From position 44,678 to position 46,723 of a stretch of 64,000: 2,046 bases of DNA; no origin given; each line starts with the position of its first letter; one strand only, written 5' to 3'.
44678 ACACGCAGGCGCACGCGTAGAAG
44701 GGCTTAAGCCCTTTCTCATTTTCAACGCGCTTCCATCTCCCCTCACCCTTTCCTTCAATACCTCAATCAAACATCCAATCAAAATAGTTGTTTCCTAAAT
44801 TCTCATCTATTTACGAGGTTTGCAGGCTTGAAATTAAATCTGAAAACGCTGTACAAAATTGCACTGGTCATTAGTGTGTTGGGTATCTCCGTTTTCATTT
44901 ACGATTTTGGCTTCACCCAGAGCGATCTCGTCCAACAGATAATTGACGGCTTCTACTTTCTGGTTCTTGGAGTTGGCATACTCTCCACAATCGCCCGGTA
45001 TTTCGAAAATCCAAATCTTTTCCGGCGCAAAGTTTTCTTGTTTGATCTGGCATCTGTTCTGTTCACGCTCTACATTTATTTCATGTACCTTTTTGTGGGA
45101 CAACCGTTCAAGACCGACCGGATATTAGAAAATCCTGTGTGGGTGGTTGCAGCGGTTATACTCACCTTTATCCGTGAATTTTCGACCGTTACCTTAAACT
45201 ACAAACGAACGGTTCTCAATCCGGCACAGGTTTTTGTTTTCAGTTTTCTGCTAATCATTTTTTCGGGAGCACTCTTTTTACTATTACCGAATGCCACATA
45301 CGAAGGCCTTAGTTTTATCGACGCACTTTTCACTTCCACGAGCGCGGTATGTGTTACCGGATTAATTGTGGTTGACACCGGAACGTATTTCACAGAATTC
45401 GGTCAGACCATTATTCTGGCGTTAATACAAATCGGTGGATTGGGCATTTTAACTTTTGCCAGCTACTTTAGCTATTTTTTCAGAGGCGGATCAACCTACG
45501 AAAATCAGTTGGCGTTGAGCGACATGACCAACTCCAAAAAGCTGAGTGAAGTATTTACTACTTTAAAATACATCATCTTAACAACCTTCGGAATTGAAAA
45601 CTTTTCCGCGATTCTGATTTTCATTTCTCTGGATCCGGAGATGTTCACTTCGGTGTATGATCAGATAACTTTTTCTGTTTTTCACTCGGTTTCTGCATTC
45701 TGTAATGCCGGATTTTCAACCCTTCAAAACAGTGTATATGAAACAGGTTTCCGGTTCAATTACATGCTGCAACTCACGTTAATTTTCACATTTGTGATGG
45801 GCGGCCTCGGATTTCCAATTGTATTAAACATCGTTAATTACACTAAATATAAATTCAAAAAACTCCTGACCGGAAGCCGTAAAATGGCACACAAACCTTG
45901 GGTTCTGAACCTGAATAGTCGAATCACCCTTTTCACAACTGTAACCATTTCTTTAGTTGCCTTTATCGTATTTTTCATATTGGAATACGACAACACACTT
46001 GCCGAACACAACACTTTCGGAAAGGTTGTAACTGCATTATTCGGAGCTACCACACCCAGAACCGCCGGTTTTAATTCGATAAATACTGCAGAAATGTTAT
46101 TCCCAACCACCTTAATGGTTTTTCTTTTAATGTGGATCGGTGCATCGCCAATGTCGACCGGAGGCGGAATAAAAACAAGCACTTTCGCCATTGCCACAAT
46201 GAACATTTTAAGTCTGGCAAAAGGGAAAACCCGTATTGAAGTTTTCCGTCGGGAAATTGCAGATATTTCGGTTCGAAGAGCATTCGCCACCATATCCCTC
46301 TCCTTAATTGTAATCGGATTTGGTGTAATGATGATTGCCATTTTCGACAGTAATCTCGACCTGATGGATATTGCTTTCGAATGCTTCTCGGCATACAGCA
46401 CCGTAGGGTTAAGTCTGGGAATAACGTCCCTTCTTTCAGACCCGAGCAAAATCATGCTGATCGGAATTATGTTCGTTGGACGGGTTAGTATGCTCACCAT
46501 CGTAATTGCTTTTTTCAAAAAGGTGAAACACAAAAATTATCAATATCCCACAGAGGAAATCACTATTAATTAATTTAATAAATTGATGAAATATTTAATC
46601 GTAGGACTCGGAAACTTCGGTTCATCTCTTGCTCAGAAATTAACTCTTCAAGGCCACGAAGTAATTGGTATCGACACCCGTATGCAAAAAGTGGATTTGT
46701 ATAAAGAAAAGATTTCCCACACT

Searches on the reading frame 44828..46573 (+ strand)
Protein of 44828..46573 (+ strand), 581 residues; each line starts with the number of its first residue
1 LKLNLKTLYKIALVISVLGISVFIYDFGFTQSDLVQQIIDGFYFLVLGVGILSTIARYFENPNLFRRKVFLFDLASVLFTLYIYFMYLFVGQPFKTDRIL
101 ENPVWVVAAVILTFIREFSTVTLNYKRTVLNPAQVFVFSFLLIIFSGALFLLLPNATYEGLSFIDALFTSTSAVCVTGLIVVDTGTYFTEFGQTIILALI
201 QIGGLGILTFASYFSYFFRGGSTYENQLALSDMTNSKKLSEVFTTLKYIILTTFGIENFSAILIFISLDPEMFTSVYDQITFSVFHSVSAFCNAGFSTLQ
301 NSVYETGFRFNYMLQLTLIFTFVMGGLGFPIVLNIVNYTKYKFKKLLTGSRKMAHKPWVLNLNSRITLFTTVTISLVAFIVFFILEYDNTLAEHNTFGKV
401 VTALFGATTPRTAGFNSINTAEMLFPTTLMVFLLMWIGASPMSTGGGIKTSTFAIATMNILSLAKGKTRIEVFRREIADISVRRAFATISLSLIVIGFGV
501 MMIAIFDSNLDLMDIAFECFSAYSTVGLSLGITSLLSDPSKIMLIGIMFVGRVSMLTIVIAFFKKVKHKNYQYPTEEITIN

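Call 110: search_protein_families(library=pfam, proteins=[window:44828-46573:+], max_evalue=0.0001)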
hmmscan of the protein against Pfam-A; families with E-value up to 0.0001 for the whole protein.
window:44828-46573:+ (581 aa): 1 family
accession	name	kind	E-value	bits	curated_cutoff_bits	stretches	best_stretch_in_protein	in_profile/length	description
PF02386.22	TrkH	-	2.5e-50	171.8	27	1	113-569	16-497/502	Cation transport protein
